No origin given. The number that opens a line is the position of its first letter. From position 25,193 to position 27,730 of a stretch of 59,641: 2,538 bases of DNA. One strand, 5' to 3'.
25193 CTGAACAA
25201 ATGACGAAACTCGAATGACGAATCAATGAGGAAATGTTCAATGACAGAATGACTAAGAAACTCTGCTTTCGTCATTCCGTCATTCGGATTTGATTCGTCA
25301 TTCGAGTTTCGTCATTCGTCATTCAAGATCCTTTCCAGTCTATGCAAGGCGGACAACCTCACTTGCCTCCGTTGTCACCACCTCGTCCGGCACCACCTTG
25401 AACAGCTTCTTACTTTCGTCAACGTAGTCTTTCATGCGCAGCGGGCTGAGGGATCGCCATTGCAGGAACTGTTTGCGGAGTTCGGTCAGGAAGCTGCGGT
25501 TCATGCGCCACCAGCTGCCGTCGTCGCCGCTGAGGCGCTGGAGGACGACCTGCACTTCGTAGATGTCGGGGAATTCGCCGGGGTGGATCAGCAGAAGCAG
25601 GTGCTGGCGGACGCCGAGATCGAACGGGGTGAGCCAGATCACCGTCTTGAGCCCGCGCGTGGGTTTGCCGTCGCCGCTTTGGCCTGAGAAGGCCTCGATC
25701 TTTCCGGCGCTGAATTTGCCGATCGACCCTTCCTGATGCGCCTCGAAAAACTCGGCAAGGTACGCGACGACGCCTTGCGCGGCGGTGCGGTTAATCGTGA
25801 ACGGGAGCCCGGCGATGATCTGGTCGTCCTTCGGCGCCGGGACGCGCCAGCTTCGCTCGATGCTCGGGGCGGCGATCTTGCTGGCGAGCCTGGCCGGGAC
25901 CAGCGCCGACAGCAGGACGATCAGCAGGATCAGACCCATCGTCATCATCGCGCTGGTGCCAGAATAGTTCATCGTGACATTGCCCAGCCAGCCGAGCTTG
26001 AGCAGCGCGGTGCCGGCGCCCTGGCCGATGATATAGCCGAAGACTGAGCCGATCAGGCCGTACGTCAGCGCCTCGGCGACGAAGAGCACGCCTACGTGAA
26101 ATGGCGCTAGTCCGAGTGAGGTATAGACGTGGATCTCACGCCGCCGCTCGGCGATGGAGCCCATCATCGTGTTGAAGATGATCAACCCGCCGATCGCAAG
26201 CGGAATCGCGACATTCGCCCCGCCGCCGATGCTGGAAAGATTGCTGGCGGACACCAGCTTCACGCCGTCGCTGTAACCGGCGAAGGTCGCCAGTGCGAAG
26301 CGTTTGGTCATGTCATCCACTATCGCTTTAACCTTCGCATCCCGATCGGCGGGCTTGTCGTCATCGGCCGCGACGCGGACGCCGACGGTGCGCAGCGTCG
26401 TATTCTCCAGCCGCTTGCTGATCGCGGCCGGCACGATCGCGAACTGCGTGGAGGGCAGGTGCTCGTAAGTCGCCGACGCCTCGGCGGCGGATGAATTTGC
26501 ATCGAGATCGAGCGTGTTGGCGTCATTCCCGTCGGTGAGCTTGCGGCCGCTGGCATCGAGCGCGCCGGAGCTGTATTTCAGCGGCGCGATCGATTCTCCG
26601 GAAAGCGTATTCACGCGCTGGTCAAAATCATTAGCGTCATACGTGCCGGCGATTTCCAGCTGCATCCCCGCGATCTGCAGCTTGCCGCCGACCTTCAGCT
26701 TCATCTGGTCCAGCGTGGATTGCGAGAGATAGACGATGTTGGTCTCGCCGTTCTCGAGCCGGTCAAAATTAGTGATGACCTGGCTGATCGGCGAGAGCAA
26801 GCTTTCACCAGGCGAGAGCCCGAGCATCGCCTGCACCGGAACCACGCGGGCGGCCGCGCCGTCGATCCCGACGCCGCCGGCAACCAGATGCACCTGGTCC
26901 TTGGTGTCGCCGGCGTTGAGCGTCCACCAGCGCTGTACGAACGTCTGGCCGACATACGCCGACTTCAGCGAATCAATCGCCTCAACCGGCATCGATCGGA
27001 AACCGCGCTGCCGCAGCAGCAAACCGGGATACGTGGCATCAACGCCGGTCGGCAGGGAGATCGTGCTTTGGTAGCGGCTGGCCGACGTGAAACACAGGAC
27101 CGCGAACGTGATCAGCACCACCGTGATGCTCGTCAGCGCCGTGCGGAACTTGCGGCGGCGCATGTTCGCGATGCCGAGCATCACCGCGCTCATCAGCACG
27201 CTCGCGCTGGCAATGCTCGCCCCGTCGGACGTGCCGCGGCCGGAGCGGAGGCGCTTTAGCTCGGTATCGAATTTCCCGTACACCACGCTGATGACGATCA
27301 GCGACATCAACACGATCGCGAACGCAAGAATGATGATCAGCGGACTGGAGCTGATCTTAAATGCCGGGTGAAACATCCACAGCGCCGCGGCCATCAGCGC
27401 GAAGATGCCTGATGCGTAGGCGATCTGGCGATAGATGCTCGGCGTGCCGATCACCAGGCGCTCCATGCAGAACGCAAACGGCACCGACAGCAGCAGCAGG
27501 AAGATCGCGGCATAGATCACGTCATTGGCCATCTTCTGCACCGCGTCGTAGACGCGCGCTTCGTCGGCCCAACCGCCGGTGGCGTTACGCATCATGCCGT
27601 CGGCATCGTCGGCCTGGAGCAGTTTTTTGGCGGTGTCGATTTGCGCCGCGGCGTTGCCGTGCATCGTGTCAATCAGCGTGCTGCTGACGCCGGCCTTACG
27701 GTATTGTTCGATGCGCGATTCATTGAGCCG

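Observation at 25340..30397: Giant fused double-FtsX permease whose PA/M28-like ectodomain seems to have lost the metal-ligand motifs (pseudo-peptidase, TfR/PSMA-like topology)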

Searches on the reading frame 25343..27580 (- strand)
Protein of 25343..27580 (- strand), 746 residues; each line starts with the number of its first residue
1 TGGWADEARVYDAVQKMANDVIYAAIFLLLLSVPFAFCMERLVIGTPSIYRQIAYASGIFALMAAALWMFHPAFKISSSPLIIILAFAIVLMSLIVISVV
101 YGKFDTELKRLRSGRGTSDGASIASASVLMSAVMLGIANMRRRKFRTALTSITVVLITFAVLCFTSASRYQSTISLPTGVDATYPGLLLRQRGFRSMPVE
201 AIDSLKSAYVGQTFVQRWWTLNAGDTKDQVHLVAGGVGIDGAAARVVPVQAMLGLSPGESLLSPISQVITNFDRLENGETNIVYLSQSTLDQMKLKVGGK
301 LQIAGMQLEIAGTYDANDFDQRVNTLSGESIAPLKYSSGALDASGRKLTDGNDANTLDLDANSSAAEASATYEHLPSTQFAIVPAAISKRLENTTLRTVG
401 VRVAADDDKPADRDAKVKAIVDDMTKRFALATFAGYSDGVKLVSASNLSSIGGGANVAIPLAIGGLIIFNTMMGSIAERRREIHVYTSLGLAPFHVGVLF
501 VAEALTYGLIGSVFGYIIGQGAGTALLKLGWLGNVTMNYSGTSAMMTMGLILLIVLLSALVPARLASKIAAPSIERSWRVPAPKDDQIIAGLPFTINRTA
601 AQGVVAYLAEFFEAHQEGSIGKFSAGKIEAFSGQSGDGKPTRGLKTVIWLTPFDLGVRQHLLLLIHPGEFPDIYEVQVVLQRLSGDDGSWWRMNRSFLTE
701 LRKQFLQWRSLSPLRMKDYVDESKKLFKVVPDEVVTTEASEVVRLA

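Call 39: predict_structure(alignment_id=A2)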
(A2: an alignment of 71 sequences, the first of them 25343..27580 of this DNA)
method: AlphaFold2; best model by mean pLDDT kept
length: 746 residues; sequences in the alignment: 71
mean_pLDDT: 81.3   pTM: 0.55
mean pLDDT of the five models: 81.3, 79.3, 76.4, 75.5, 74.8
residues with pLDDT >= 90: 226; 70-90: 397; 50-70: 77; < 50: 46
segments of 3 or more residues with pLDDT < 50: 1-9, 115-124, 353-359, 731-746
pLDDT, mean of each block of 10 residues (from residue 1): 38 72 86 90 88 91 88 76 87 89 77 48 56 82 86 88 65 78 92 86 87 94 87 80 88 96 94 94 96 92 92 96 93 86 74 48 71 92 95 93 90 91 80 92 68 65 87 85 73 81 90 86 80 68 82 91 86 60 88 78 87 75 83 75 89 86 84 84 89 89 82 77 72 39 47
secondary structure, 60 per line:
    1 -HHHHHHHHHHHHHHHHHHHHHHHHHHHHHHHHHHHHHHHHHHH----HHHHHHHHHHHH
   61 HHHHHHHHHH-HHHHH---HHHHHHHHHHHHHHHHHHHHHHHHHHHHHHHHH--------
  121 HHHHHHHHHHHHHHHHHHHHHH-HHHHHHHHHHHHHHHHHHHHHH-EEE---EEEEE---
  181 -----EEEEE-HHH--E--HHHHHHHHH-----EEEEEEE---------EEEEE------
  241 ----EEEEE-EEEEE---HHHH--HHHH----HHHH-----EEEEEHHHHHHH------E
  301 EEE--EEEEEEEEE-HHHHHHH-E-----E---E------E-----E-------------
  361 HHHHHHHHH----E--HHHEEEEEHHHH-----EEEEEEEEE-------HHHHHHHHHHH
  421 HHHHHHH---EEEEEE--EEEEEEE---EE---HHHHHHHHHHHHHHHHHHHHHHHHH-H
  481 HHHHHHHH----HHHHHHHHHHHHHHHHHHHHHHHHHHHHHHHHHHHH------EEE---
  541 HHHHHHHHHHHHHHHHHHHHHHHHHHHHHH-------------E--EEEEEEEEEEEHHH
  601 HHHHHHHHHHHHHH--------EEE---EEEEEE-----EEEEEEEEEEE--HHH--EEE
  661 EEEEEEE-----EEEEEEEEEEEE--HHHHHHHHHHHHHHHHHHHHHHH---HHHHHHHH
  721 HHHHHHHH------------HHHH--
elements in order (helices of 4 or more, strands of 3 or more residues): H2-44 H49-70 H72-76 H80-112 H121-142 H144-165 E167-169 E173-177 E186-190 H200-208 E214-220 E230-234 E245-249 E251-255 H259-262 H265-268 H273-276 E282-286 H287-293 E300-303 E306-314 H316-322 H361-369 E380-384 H385-388 E394-402 H410-427 E431-436 E439-445 H454-478 H480-488 H493-528 E535-537 H541-570 E587-597 H598-614 E623-625 E629-634 E640-650 E658-667 E673-684 H687-709 H713-728 H741-744
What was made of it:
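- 27083..27277 (-): Cytoplasmic linker, amphipathic elbow helix and TM1 of the MacB-type unit (aa 1041-1105). AF2 (call 39).
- On Type VII ABC transporter permease (MacB/LolC/FtsX type): The model has pLDDT 81 but pTM only 0.55 (call 39).
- On Duplicated FtsX permeases (YbbP, BceB, ADOP): No coupling helix in the first triple (call 39).
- The first cytoplasmic loop is too short for a coupling helix (call 39).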

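Call 42: fold_search(model_id=the predicted structure, library=pdb)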
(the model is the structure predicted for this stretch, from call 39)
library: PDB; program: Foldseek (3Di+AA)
matches with E <= 10: 948; with E <= 0.001: 27
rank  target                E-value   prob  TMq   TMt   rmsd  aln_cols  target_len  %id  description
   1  5gko_A                7.2e-12  1.00  0.22  0.25  18.7       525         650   16  Crystal structure of tripartite-type ABC transporter, MacB from Acinetobacter baumannii (released 2017-11-15)
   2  5lil_A                4.4e-10  1.00  0.23  0.28  16.4       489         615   13  Structure of Aggregatibacter actinomycetemcomitans MacB bound to ATPyS (P21) (released 2017-11-15)
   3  9rld_E                1.6e-09  1.00  0.22  0.37  18.6       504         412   14  LolCDE complex with Lpp lipoprotein (released 2026-01-21)
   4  9rlc_E                1.7e-09  1.00  0.23  0.39  18.6       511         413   12  LolCDE complex with Lpp lipoprotein (released 2026-01-21)
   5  5xu1_M                2.0e-09  1.00  0.21  0.38  19.9       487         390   11  Structure of a non-canonical ABC transporter from Streptococcus pneumoniae R6 (released 2018-01-24)
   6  5lil_B                2.1e-09  1.00  0.23  0.27  16.3       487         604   13  Structure of Aggregatibacter actinomycetemcomitans MacB bound to ATPyS (P21) (released 2017-11-15)
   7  5lj7_B                3.9e-09  1.00  0.23  0.28  16.6       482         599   12  Structure of Aggregatibacter actinomycetemcomitans MacB bound to ATP (P21) (released 2017-11-15)
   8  7mdx_A                7.1e-09  1.00  0.21  0.36  16.8       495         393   14  LolCDE nucleotide-free (released 2021-08-11)
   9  9rld_C                9.4e-09  1.00  0.19  0.33  17.8       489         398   13  LolCDE complex with Lpp lipoprotein (released 2026-01-21)
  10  5lj6                  1.0e-08  1.00  0.23  0.28  17.4       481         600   12  Structure of Aggregatibacter actinomycetemcomitans MacB bound to ATPyS (P6522) (released 2017-11-15)
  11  9rli_E                1.3e-08  1.00  0.17  0.29  20.9       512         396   13  LolCDEdelta(235-252) complex with Pal lipoprotein (released 2026-01-21)
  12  5nik_J                2.0e-08  1.00  0.22  0.26  19.2       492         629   14  Structure of the MacAB-TolC ABC-type tripartite multidrug efflux pump (released 2017-05-24)
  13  5xu1_S                4.5e-08  1.00  0.21  0.39  19.0       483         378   13  Structure of a non-canonical ABC transporter from Streptococcus pneumoniae R6 (released 2018-01-24)
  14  9xro_E                5.0e-08  1.00  0.20  0.35  18.8       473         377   14  LolCDE in complex with SMT-738_3 (released 2026-03-18)
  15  7arh_C                5.4e-08  1.00  0.20  0.34  16.5       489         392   14  LolCDE in complex with lipoprotein (released 2021-04-07)
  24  9ge7_A                4.6e-06  1.00  0.20  0.19  23.7       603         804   11  Structure of E. coli YbbAP with bound ATP analogue (released 2025-05-28)
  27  5udf_B                6.8e-04  1.00  0.16  0.48   7.5       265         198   14  Structure of the N-terminal domain of lipoprotein-releasing system transmembrane protein LolE from Acinetobacter bauma (released 2017-01-18)
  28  5f9q                  1.3e-03  1.00  0.16  0.48   8.1       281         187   10  Crystal structure of the extracellular domain of noncanonic ABC-type transporter YknZ from Gram-positive bacteria (released 2016-02-03)
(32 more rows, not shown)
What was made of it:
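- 26231..27082 (-): MacB-type periplasmic core domain (aa 1106-1389). Foldseek to MacB, LolC/E, LolE N-terminal domain and YknZ extracellular domain (call 42).
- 25340..25867 (-): Family-specific cytoplasmic C-terminal alpha/beta domain (aa 1511-1685) plus stop codon. Weak START/Bet v1-like Foldseek hits (call 42).
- On Type VII ABC transporter permease (MacB/LolC/FtsX type): Foldseek to MacB 7e-12, LolC/E, LolE N-terminal domain 5udf and YknZ extracellular domain 5f9q (call 42).
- Closest known: YbbP / BceB / ADOP duplicated FtsX permeases. Same: YbbP appears among the Foldseek hits (call 42).
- Foldseek lists YbbP (9ge7) at E 5e-6 (call 42).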

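Call 45: find_related_loci(query=A2, collection=genome_contigs, flank=10000)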
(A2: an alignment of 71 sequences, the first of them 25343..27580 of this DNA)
Query A2 (746 aa) in genome_contigs; peptide patterns used: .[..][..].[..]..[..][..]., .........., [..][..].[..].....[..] (x = any residue, [..] = any of these).
599 stretches matched a pattern (row limit reached: there are more); 541 encode a relative of the query (tblastn E <= 1e-3); the best 80 are kept; 78 distinct loci.
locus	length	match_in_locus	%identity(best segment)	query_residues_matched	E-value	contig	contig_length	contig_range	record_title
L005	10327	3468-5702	84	1-746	0e+0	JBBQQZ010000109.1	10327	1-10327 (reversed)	MAG: Tepidisphaerales bacterium isolate Co_metawrap_1621 Cmw_1621_k141_1921892_length_10327_cov_17.0000, whole genome sh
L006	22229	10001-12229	81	1-746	0e+0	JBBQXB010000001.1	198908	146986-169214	MAG: Tepidisphaerales bacterium isolate Co_metawrap_2091 Cmw_2091_k141_28129852_length_198908_cov_15.0000, whole genome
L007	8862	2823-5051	81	1-746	0e+0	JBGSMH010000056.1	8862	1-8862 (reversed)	MAG: Phycisphaerae bacterium isolate JTS-AC226 k141_2628070, whole genome shotgun sequence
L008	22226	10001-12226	80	1-745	0e+0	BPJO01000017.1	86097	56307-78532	MAG: Phycisphaerae bacterium KatS3mg104 DNA, contig_15923, whole genome shotgun sequence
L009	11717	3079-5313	81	1-746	0e+0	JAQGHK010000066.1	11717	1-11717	MAG: Phycisphaerales bacterium isolate RYN_431 scaffold_3842913, whole genome shotgun sequence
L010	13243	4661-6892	80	1-745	0e+0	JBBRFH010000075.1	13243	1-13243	MAG: Tepidisphaerales bacterium isolate Co_metawrap_2556 Cmw_2556_k141_9742515_length_13243_cov_8.9976, whole genome sho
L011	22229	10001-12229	79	1-745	0e+0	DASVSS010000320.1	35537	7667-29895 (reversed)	MAG TPA_asm: Tepidisphaeraceae bacterium isolate SMAG_U3268 k141_269014, whole genome shotgun sequence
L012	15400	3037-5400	65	1-746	0e+0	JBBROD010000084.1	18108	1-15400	MAG: Tepidisphaerales bacterium isolate La1_metabat2.246 LA1C_B2.246_k141_2203001L_18108_cov_13.0003, whole genome shotg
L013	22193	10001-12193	69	1-735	0e+0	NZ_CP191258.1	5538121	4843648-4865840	Fontivita pretiosa strain B-254 chromosome, complete genome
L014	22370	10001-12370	64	1-745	0e+0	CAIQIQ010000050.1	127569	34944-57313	MAG: uncultured Phycisphaerales bacterium isolate AM_bin-0306 genome assembly, contig: bin-0306:050/172, whole genome sh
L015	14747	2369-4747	64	1-745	0e+0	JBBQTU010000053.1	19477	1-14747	MAG: Tepidisphaerales bacterium isolate Co_metawrap_1860 Cmw_1860_k141_22243144_length_19477_cov_10.0000, whole genome s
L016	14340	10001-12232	66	1-745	0e+0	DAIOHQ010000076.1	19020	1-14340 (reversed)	MAG TPA_asm: Tepidisphaeraceae bacterium isolate CTOTU41298 NODE_1441_length_19020_cov_6.224730, whole genome shotgun se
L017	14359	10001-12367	63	1-734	0e+0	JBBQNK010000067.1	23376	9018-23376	MAG: Tepidisphaerales bacterium isolate Co_metawrap_287 Cmw_287_k141_6548137_length_23376_cov_17.9971, whole genome shot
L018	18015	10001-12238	67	2-745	0e+0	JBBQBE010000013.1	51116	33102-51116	MAG: Tepidisphaerales bacterium isolate Co_metawrap_1388 Cmw_1388_k141_29457149_length_51116_cov_16.0000, whole genome s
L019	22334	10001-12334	65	1-746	0e+0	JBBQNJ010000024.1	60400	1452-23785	MAG: Tepidisphaerales bacterium isolate Co_metawrap_292 Cmw_292_k141_9401423_length_60400_cov_13.9991, whole genome shot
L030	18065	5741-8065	62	1-746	0e+0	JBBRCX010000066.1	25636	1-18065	MAG: Tepidisphaerales bacterium isolate Co_metawrap_2425 Cmw_2425_k141_22838958_length_25636_cov_13.9980, whole genome s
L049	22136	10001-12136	44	1-730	0e+0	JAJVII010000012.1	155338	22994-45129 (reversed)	MAG: Phycisphaerae bacterium isolate Bin_76R c_000000000487, whole genome shotgun sequence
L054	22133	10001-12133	43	1-726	8e-178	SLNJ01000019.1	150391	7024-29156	MAG: Opitutales bacterium isolate CSSed165cm_401 CSSed16-5cm-11, whole genome shotgun sequence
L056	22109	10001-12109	42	1-720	4e-175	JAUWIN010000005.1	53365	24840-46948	MAG: Candidatus Brocadiia bacterium isolate CSMAG_2295 CSMAG_2295_k127_2011963_length_53365_cov_72.6503, whole genome sh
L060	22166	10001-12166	42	1-727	1e-172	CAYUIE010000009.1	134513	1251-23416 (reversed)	MAG TPA_asm: uncultured Pirellulales bacterium isolate binchicken_co100_297 genome assembly, contig: NODE_88_length_1345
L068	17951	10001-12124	41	6-726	5e-162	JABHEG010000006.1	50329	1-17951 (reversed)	MAG: Lentisphaerae bacterium isolate SI037_bin151 k141_3430941, whole genome shotgun sequence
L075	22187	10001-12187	39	1-742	1e-157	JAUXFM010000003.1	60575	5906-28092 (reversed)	MAG: Lentisphaerales bacterium isolate CSMAG_2903 CSMAG_2903_k117_3787969_length_60575_cov_11.7872, whole genome shotgun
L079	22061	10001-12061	38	9-722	5e-146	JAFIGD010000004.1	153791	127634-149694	MAG: Verrucomicrobia bacterium isolate Super_Day4_Bin.15 NODE_30_length_153791_cov_46.528224, whole genome shotgun seque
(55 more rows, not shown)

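Call 70: search_protein_families(library=pfam, proteins=[L006:15644-16021:+, L030:11694-12098:+, L075:15136-15540:+, L056:15146-15544:+, L060:15151-15525:+, L054:15218-15583:+, L068:15209-15595:+, L079:15068-15457:+], max_evalue=0.1)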
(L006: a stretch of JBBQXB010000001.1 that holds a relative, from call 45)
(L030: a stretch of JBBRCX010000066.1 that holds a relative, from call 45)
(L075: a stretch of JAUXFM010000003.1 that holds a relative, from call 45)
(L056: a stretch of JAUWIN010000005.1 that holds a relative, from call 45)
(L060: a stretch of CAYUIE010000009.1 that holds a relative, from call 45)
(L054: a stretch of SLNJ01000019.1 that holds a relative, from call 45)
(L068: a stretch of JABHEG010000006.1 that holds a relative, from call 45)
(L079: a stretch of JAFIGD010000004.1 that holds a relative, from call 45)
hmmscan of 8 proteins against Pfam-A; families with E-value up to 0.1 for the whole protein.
L006:15644-16021:+ (125 aa): 2 families
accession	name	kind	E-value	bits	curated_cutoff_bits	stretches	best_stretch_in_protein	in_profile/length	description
PF05402.18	PqqD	-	3.2e-12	47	23.4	1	54-116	5-67/67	Coenzyme PQQ synthesis protein D (PqqD)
PF16007.11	DUF4777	-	0.098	13.3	34.4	0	80-116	21-57/66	Domain of unknown function (DUF4777)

L030:11694-12098:+ (134 aa): 2 families
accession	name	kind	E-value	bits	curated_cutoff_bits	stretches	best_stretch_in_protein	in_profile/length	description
PF05402.18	PqqD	-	9.1e-13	48.8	23.4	1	55-116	6-67/67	Coenzyme PQQ synthesis protein D (PqqD)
PF16007.11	DUF4777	-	0.018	15.7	34.4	1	80-116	21-57/66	Domain of unknown function (DUF4777)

L075:15136-15540:+ (134 aa): 1 family
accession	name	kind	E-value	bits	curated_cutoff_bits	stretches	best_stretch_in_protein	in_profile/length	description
PF05402.18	PqqD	-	1.7e-07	31.9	23.4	1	64-124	8-67/67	Coenzyme PQQ synthesis protein D (PqqD)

L056:15146-15544:+ (132 aa): 1 family
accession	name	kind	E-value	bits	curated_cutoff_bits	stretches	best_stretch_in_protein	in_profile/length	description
PF05402.18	PqqD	-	3.7e-08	34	23.4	1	61-118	8-67/67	Coenzyme PQQ synthesis protein D (PqqD)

L060:15151-15525:+ (124 aa): 1 family
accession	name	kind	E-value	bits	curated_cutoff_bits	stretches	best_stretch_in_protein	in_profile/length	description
PF05402.18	PqqD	-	3.5e-08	34.1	23.4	1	60-115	12-67/67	Coenzyme PQQ synthesis protein D (PqqD)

L054:15218-15583:+ (121 aa): 3 families
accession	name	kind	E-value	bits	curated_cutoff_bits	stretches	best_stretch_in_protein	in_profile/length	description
PF05402.18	PqqD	-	3.6e-12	46.8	23.4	1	59-114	12-67/67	Coenzyme PQQ synthesis protein D (PqqD)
PF16007.11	DUF4777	-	0.026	15.2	34.4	1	78-112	21-55/66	Domain of unknown function (DUF4777)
PF21782.3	PKMT_2nd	-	0.047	14.5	27.8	0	59-94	27-62/98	PKMT, C-terminal winged helix domain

L068:15209-15595:+ (128 aa): 2 families
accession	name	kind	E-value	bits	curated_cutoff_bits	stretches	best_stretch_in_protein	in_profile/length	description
PF05402.18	PqqD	-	1.9e-07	31.8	23.4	1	62-116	13-67/67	Coenzyme PQQ synthesis protein D (PqqD)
PF21782.3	PKMT_2nd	-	0.042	14.7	27.8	1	62-92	28-58/98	PKMT, C-terminal winged helix domain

L079:15068-15457:+ (129 aa): 1 family
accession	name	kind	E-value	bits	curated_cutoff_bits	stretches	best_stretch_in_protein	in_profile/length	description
PF05402.18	PqqD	-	1.4e-09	38.6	23.4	1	59-114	12-67/67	Coenzyme PQQ synthesis protein D (PqqD)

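Call 74: search_protein_families(library=ncbifam, proteins=[L054:15218-15583:+, L056:14202-15149:+, L049:4927-6936:+], max_evalue=0.1)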
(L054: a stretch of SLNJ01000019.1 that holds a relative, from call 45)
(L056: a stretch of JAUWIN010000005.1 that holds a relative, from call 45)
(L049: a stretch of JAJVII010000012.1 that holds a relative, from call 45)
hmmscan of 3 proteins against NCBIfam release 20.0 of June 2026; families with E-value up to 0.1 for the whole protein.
L054:15218-15583:+ (121 aa): 7 families
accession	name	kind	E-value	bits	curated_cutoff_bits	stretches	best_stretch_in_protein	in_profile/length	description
TIGR04248.1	SCM_PqqD_rel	equivalog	9.4e-06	25.8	100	1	58-114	25-81/84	SynChlorMet cassette protein ScmD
NF033536.1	lasso_PqqD_Bac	exception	1.4e-05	25.1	80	1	61-115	33-87/88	lasso peptide biosynthesis PqqD family chaperone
TIGR03859.1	PQQ_PqqD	equivalog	1.4e-05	24.9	46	1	60-114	27-80/81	pyrroloquinoline quinone biosynthesis peptide chaperone PqqD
TIGR04302.1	geo_PqqD_fam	equivalog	7.1e-05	23.2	100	1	62-114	49-100/102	GeoRSP system PqqD family peptide chaperone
NF050149.1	RiPP_bind_ApyI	equivalog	0.00038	19.8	200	1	3-105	155-253/260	RiPP maturation protein ApyI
NF033530.1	lasso_PqqD_Strm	exception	0.021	15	70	1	62-113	26-77/78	lasso peptide biosynthesis PqqD family chaperone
NF002535.0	PRK02079.1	equivalog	0.034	13.9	101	1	69-114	45-89/92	pyrroloquinoline quinone biosynthesis peptide chaperone PqqD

L056:14202-15149:+ (315 aa): 0 families

L049:4927-6936:+ (669 aa): 0 families
